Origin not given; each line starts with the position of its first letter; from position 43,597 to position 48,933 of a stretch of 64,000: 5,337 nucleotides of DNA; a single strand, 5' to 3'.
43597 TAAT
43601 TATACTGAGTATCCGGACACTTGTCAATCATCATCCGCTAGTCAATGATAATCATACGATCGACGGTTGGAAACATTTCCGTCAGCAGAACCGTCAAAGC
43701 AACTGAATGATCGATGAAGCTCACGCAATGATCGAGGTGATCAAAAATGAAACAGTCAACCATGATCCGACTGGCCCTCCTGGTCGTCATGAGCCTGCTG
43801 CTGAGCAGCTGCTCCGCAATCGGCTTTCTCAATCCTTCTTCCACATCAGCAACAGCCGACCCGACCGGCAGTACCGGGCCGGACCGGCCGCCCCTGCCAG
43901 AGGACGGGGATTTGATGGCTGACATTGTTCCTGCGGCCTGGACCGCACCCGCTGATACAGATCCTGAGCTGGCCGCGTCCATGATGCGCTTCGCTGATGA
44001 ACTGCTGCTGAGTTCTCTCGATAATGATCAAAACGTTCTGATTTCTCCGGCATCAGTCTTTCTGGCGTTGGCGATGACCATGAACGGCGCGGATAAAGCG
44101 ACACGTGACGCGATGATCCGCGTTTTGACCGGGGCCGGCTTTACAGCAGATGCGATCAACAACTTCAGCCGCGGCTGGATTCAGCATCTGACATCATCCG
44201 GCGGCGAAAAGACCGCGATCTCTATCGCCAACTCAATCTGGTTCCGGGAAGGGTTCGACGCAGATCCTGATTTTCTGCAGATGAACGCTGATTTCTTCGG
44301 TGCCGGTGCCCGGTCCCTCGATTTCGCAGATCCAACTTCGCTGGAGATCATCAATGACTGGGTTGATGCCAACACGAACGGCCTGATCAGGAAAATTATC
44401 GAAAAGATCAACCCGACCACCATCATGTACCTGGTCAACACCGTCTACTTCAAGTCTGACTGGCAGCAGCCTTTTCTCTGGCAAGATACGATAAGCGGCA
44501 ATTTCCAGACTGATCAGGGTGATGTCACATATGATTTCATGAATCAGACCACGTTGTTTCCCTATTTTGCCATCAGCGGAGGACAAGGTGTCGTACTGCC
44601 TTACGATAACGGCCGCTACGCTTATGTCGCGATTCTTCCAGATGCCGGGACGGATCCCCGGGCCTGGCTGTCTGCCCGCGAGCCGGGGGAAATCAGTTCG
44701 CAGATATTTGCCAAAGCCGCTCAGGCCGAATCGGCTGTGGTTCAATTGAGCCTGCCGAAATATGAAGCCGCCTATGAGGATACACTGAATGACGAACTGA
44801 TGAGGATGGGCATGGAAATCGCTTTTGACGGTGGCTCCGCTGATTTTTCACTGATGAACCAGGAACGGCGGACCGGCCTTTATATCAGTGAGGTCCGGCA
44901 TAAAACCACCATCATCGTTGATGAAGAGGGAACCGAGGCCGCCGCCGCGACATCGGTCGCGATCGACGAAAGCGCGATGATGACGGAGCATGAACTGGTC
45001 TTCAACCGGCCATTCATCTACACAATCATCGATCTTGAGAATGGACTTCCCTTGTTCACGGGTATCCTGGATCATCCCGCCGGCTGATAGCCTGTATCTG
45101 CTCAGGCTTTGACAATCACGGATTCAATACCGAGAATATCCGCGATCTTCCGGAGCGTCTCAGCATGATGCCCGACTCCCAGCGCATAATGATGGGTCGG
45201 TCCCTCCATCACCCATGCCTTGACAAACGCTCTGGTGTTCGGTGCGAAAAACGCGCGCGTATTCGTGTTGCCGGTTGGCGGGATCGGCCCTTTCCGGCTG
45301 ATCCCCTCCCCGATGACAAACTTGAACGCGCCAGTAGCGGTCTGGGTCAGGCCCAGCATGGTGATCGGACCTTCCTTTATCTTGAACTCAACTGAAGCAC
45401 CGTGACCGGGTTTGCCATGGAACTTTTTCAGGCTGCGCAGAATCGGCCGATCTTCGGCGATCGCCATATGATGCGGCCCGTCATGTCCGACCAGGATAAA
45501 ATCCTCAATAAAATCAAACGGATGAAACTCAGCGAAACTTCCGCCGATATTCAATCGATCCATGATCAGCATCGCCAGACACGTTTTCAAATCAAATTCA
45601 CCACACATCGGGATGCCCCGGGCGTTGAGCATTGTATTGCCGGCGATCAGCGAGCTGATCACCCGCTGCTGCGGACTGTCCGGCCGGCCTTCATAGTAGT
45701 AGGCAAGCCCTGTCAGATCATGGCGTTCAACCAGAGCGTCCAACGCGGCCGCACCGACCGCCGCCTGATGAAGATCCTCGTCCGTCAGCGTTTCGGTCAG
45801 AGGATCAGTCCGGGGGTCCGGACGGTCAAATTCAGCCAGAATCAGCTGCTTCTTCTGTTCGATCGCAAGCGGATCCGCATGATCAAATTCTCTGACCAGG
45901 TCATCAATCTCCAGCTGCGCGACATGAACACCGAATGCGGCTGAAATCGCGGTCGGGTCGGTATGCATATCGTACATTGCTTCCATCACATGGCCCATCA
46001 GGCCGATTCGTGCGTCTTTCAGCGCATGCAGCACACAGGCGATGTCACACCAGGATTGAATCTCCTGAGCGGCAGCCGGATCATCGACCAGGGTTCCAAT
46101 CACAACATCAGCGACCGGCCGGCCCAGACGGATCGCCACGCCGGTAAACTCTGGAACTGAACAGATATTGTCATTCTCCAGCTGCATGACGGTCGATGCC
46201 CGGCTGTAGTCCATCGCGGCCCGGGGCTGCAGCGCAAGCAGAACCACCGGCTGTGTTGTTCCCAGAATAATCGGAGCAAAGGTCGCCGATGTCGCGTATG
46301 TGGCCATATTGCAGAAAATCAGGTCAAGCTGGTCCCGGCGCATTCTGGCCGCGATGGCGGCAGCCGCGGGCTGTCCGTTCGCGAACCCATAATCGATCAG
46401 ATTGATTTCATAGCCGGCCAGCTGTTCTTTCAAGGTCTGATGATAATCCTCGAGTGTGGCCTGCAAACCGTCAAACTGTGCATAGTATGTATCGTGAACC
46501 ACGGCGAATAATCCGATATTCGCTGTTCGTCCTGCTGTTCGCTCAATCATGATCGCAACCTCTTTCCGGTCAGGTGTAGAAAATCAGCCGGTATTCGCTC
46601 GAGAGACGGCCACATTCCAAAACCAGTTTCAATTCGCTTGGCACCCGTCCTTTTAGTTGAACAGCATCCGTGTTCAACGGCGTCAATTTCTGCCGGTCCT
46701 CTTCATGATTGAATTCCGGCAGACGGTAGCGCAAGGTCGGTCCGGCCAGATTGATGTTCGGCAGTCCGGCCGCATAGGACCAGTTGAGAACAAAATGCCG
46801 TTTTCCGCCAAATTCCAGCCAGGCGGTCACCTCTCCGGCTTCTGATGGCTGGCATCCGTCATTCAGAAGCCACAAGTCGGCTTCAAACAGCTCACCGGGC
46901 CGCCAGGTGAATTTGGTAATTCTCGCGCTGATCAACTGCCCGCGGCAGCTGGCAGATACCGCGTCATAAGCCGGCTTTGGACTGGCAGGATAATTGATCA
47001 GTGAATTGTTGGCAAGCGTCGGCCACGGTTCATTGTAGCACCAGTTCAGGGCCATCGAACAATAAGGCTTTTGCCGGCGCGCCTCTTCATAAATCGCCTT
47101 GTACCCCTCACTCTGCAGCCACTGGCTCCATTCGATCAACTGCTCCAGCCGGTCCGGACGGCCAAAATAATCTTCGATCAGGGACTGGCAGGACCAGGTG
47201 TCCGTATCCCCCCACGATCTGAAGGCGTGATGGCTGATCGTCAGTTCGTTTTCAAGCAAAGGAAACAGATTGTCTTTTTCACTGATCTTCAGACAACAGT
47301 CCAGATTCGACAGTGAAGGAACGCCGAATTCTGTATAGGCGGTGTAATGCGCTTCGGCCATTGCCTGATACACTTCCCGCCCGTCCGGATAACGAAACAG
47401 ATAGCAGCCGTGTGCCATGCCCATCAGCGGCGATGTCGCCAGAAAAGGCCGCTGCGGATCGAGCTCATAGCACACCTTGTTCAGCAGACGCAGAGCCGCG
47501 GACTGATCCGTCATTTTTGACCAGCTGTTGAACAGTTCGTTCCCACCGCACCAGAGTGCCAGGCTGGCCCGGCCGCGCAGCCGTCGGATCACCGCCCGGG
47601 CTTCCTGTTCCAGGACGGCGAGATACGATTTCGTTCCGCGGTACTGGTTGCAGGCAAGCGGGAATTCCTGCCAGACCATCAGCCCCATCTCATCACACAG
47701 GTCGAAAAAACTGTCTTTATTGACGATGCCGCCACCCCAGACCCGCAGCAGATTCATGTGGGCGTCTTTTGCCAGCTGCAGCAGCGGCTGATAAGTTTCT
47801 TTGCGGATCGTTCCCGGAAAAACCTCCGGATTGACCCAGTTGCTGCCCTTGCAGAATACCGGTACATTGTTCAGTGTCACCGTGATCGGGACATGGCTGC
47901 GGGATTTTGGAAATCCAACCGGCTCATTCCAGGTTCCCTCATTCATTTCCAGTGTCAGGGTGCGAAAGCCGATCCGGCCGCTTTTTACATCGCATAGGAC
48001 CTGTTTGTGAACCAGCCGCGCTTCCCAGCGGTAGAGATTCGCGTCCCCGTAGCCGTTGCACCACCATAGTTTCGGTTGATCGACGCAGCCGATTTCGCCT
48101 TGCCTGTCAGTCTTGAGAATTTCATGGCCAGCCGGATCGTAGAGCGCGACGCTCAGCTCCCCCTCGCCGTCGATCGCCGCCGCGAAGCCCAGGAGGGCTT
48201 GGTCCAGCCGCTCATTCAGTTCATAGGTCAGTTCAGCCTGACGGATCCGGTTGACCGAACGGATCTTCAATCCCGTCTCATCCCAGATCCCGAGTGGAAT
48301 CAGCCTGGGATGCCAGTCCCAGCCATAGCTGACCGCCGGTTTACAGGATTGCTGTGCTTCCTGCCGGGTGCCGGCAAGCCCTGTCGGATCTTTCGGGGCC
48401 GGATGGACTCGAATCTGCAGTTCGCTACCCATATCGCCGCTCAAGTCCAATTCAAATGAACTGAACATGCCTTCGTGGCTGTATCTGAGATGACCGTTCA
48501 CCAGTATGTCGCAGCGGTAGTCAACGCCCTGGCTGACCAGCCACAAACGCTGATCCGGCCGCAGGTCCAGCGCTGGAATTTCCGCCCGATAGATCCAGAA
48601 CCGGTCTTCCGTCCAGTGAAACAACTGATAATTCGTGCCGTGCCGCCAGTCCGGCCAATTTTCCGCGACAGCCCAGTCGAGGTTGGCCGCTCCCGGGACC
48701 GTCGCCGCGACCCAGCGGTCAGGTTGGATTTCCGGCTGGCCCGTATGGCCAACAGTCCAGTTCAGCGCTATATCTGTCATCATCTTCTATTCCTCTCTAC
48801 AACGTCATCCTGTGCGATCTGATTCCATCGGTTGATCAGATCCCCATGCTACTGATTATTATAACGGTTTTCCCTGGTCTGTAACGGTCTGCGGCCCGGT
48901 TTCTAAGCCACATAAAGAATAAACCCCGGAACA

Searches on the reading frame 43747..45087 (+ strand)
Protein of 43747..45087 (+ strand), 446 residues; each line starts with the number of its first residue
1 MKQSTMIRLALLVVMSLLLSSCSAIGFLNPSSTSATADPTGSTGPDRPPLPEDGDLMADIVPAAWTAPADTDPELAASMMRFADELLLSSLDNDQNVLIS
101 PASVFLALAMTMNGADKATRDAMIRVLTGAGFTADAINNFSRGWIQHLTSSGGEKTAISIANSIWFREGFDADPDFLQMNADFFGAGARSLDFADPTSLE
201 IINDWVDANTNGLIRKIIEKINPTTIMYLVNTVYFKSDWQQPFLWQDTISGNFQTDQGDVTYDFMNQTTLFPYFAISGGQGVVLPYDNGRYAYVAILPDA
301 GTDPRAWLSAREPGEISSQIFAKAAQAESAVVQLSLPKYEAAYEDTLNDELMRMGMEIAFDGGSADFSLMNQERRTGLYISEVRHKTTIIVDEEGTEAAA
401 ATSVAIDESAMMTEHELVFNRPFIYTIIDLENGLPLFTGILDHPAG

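Call 74: search_protein_families(library=pfam, proteins=[window:43747-45087:+], max_evalue=0.00001)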
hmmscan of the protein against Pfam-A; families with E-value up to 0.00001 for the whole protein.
window:43747-45087:+ (446 aa): 1 family
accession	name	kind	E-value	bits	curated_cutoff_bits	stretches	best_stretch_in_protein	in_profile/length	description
PF00079.25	Serpin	-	1.4e-84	284.9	27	1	81-441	5-367/370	Serpin (serine protease inhibitor)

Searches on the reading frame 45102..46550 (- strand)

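Call 74: search_protein_families(library=pfam, proteins=[window:45102-46550:-], max_evalue=0.00001)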
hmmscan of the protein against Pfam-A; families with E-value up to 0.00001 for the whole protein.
window:45102-46550:- (482 aa): 2 families
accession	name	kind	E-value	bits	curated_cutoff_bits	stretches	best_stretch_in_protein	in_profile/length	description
PF11762.14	Arabinose_Iso_C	-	1.6e-08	34.9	25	1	337-476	2-144/144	L-arabinose isomerase C-terminal domain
PF02952.23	Fucose_iso_C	-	6.3e-08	32.8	29.3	1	383-477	39-139/143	L-fucose isomerase, C-terminal domain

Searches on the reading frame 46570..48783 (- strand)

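Call 74: search_protein_families(library=pfam, proteins=[window:46570-48783:-], max_evalue=0.00001)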
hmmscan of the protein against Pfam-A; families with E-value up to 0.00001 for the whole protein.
window:46570-48783:- (737 aa): 2 families
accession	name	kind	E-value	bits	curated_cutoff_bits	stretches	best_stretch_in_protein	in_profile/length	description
PF22666.2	Glyco_hydro_2_N2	-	2.2e-21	77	27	1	9-167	1-166/167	Glycosyl hydrolase 2 galactose-binding domain-like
PF00703.27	Glyco_hydro_2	-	5.5e-06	27.6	23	1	207-274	35-109/109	Glycosyl hydrolases family 2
